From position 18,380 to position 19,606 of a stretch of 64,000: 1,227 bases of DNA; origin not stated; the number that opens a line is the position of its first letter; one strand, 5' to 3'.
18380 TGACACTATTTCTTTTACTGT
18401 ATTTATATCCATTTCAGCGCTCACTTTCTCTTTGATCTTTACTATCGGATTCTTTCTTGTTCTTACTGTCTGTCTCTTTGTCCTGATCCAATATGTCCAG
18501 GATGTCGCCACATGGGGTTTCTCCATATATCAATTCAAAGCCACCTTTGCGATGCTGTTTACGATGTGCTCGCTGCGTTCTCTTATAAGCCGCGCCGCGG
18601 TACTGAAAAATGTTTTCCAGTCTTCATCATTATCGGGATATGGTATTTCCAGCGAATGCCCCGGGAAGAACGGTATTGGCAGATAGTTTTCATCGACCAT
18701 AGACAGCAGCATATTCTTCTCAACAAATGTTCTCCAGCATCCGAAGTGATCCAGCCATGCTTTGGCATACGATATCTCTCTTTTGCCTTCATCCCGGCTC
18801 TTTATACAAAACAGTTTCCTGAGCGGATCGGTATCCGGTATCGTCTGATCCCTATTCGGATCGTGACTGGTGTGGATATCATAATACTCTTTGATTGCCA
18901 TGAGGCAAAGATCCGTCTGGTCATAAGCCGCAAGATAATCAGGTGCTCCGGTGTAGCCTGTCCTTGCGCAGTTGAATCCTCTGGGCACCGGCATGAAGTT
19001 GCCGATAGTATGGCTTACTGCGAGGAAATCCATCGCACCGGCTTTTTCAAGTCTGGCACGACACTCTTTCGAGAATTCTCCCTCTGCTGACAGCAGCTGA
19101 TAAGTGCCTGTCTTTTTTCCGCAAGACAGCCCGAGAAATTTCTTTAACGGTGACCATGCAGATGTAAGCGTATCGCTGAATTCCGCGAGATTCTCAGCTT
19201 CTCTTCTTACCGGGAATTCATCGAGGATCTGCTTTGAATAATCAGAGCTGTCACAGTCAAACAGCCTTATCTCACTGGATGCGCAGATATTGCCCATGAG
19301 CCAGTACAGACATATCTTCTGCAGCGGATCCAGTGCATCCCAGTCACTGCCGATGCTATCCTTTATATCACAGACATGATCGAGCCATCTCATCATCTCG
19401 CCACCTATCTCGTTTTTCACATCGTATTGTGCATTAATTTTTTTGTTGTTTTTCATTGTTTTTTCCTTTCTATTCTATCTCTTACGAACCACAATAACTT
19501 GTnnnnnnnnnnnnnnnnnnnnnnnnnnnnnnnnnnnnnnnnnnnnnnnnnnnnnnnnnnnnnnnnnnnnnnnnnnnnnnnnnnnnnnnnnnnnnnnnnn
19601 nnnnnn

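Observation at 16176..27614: Operator-linked low-GC island: WYL regulator, orphan HipA-like kinase, two-module AAA+ ATPase, Zn-ribbon proteins and a PcfJ-like operon form one candidate undescribed system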

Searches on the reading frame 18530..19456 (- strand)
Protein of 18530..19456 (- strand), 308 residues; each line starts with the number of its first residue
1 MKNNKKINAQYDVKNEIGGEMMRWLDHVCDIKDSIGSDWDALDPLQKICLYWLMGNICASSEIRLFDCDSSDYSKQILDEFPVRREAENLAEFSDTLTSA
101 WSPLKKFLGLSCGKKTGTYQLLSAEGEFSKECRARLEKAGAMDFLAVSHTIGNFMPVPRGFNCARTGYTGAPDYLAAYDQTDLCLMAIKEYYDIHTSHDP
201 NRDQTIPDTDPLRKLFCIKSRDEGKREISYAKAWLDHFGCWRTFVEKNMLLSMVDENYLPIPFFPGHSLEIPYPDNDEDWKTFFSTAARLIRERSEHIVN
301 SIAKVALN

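Call 8: search_protein_families(library=pfam, max_evalue=0.01, proteins=[window:18530-19456:-])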
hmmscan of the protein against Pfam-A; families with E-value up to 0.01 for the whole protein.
window:18530-19456:- (308 aa): 1 family
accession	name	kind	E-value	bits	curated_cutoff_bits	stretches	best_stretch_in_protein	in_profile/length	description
PF22507.2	DUF6994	-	0.00023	21.4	27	0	227-298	154-226/226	Family of unknown function (DUF6994)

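Call 10: search_protein_families(library=padloc, max_evalue=0.01, proteins=[window:18530-19456:-])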
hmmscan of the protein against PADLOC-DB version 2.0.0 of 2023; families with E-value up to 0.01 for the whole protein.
window:18530-19456:- (308 aa): 0 families

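Call 11: search_protein_families(library=phrogs, max_evalue=0.01, proteins=[window:18530-19456:-])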
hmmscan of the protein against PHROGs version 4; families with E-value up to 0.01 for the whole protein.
window:18530-19456:- (308 aa): 0 families

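Call 18: search_protein_families(library=ncbifam, max_evalue=0.01, proteins=[window:18530-19456:-])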
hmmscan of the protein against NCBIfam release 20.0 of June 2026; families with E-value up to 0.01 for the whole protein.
window:18530-19456:- (308 aa): 0 families

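Call 52: search_protein_families(library=pfam, alignment_id=A2, max_evalue=0.01)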
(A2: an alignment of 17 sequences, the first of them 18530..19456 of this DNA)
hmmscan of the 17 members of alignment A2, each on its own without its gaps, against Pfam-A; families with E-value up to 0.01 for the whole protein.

A. member 1, window:18530-19456:- (308 aa): 1 family
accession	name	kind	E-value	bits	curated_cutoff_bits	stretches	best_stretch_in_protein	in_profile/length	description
PF22507.2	DUF6994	-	0.00023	21.4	27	0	227-298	154-226/226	Family of unknown function (DUF6994)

B. families by the number of members that match (of 17 scanned): 3 families
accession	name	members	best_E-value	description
PF22507.2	DUF6994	13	1.3e-10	Family of unknown function (DUF6994)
PF17910.6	FeoB_Cyto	1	0.00063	FeoB cytosolic helical domain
PF09002.17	Card1_endonuc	1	0.0061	Card1-like, endonuclease domain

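Call 55: find_homologous_proteins(query=window:18530-19456:-, max_evalue=0.001)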
Query window:18530-19456:- (308 aa): 7 proteins with E <= 0.001 among 593 candidates.
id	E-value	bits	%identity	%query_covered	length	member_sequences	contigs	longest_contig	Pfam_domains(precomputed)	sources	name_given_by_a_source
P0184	3.1e-200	682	95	99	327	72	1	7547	-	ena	-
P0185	2.7e-94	334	54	96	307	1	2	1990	-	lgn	-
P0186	6.8e-79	283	49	95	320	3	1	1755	-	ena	-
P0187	2.0e-76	275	47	96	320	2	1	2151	-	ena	-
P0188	3.5e-75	271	46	97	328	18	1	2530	-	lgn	-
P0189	2.9e-26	111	33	84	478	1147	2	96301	PF22507.3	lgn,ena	-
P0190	5.6e-26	110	32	83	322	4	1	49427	PF22507.3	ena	-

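Call 60: predict_structure(alignment_id=A3)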
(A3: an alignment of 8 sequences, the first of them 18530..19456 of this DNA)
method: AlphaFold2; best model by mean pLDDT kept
length: 308 residues; sequences in the alignment: 8
mean_pLDDT: 51.4   pTM: 0.45
mean pLDDT of the five models: 51.4, 44.2, 43.9, 41.5, 39.9
residues with pLDDT >= 90: 0; 70-90: 42; 50-70: 119; < 50: 147
segments of 3 or more residues with pLDDT < 50: 1-25, 27-32, 42-46, 48-78, 81-84, 86-98, 149-189, 262-271, 305-308
pLDDT, mean of each block of 10 residues (from residue 1): 28 31 45 52 48 45 41 47 44 44 75 64 67 84 63 36 30 28 45 51 51 54 57 54 57 62 42 73 75 58 45
secondary structure, 60 per line:
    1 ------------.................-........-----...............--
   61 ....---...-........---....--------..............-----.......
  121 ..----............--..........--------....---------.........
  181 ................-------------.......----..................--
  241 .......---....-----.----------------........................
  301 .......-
elements in order: H13-29 H31-38 H44-58 H61-64 H72-79 H83-86 H95-108 H114-122 H127-138 H141-150 H159-162 H172-196 H210-216 H221-238 H241-247 H277-307

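Call 73: find_related_loci(query=A3, collection=metagenome_contigs, flank=10000)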
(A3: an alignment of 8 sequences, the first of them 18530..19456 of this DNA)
Query A3 (308 aa) in metagenome_contigs; peptide patterns used: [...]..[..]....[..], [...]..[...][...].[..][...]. (x = any residue, [..] = any of these).
143 stretches matched a pattern; 23 encode a relative of the query (tblastn E <= 1e-3); 23 distinct loci.
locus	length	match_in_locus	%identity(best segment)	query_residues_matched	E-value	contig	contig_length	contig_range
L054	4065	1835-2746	94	1-304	0e+0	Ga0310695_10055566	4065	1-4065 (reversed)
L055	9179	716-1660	45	8-308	2e-82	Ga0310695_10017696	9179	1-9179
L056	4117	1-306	94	203-304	5e-61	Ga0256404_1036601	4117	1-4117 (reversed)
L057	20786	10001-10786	34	41-300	5e-35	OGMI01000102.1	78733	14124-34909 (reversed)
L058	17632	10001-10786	34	41-300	8e-35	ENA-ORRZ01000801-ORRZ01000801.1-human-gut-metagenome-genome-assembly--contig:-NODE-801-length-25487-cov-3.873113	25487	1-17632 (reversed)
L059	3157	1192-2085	31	11-300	2e-34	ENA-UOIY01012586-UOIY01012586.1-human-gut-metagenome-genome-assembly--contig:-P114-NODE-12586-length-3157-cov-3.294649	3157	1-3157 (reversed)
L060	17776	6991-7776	33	41-300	5e-32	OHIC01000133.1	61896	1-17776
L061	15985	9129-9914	33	41-300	5e-32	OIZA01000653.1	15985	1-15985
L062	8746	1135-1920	33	41-300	4e-32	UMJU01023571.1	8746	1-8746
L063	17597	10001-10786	32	41-300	2e-30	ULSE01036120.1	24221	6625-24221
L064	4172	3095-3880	32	41-300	2e-30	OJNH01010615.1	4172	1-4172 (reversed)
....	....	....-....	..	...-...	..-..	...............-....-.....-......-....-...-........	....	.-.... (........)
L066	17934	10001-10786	33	41-300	4e-34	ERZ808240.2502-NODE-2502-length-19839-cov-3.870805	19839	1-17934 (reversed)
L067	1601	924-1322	41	143-294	2e-23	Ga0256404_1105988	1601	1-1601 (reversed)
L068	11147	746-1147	37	140-294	5e-22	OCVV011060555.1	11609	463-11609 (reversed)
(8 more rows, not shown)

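Call 75: find_encoding_contigs(protein=P0189, flank=10000, max_places=3)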
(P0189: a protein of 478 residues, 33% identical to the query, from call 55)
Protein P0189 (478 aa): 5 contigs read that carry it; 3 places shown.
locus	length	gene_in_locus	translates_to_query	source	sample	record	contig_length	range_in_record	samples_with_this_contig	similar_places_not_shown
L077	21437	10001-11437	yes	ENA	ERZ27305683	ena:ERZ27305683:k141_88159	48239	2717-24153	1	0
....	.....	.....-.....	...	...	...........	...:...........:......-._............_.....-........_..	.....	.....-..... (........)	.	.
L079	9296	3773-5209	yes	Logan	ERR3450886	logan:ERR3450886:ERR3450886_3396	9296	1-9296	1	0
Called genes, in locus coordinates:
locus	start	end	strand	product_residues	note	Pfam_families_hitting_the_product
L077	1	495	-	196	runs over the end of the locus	PF03551:PadR, PF10400:Vir_act_alpha_C (weak)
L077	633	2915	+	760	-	PF02743:dCache_1, PF00990:GGDEF, PF00563:EAL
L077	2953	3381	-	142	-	-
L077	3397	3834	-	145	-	PF04397:LytTR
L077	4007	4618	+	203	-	PF13302:Acetyltransf_3, PF13420:Acetyltransf_4 (weak), PF00583:Acetyltransf_1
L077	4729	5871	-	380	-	PF02920:Integrase_DNA (weak), PF14659:Phage_int_SAM_3 (weak), PF00589:Phage_integrase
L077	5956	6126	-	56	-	PF12728:HTH_17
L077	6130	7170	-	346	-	-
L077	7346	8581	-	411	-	PF01580:FtsK_SpoIIIE, PF01935:DUF87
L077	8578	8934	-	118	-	-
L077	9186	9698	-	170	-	-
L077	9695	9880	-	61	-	-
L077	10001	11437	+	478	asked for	PF22507:DUF6994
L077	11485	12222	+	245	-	-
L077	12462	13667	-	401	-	PF17785:PUA_3, PF10672:Methyltrans_SAM, PF03602:Cons_hypoth95, PF06325:PrmA (weak), PF01170:UPF0020 (weak), PF09445:Methyltransf_15 (faint), PF13649:Methyltransf_25 (weak), PF13847:Methyltransf_31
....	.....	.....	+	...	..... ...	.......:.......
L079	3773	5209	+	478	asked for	PF22507:DUF6994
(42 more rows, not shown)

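Call 76: find_encoding_contigs(protein=P0190, flank=10000, max_places=2)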
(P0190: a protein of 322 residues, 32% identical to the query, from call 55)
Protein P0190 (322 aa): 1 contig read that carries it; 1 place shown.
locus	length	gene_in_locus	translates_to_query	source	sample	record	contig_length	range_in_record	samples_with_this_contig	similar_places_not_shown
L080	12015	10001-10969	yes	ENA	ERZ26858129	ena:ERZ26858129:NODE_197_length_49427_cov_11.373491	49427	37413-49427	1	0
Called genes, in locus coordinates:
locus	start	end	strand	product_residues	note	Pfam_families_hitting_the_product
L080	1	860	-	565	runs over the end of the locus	PF02903:Alpha-amylase_N, PF00128:Alpha-amylase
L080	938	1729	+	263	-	PF00356:LacI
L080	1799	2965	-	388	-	PF09479:Flg_new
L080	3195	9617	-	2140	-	-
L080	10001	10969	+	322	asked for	PF22507:DUF6994 (faint)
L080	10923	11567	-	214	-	-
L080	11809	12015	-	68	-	?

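Call 79: search_protein_families(library=pfam, max_evalue=0.001, proteins=[L055:3155-4204:+, L055:4237-5964:+, L055:5908-7245:-, L055:8145-9047:-])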
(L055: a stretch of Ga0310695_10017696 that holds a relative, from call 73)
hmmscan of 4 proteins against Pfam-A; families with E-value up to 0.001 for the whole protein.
L055:3155-4204:+ (349 aa): 0 families

L055:4237-5964:+ (575 aa): 0 families

L055:5908-7245:- (445 aa): 4 families
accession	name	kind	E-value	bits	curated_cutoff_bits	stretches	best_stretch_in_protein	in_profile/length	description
PF02317.23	Octopine_DH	-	1.6e-25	90.3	30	1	210-417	3-148/150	NAD/NADP octopine/nopaline dehydrogenase, alpha-helical domain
PF01210.29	NAD_Gly3P_dh_N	-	3.1e-06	27.7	23.1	1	34-119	1-88/158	NAD-dependent glycerol-3-phosphate dehydrogenase N-terminus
PF03807.23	F420_oxidored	-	4.2e-05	24.5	21.6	1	34-125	1-83/94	NADP oxidoreductase coenzyme F420-dependent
PF02558.23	ApbA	-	0.00066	19.8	22.2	0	35-131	1-97/150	Ketopantoate reductase PanE/ApbA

L055:8145-9047:- (300 aa): 0 families

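Call 105: find_related_loci(query=A3, collection=viral_contigs, flank=10000)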
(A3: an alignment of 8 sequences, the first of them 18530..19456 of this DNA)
Query A3 (308 aa) in viral_contigs; peptide patterns used: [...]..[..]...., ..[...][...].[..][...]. (x = any residue, [..] = any of these).
35 stretches matched a pattern, but none encodes a relative of the query by tblastn (E <= 1e-3).

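Call 117: search_solved_structures(query=A2, max_evalue=10, show_alignments=2)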
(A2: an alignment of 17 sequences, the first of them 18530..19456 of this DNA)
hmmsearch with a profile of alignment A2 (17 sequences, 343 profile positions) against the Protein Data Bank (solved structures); distinct sequences matched with E-value up to 10: 0.
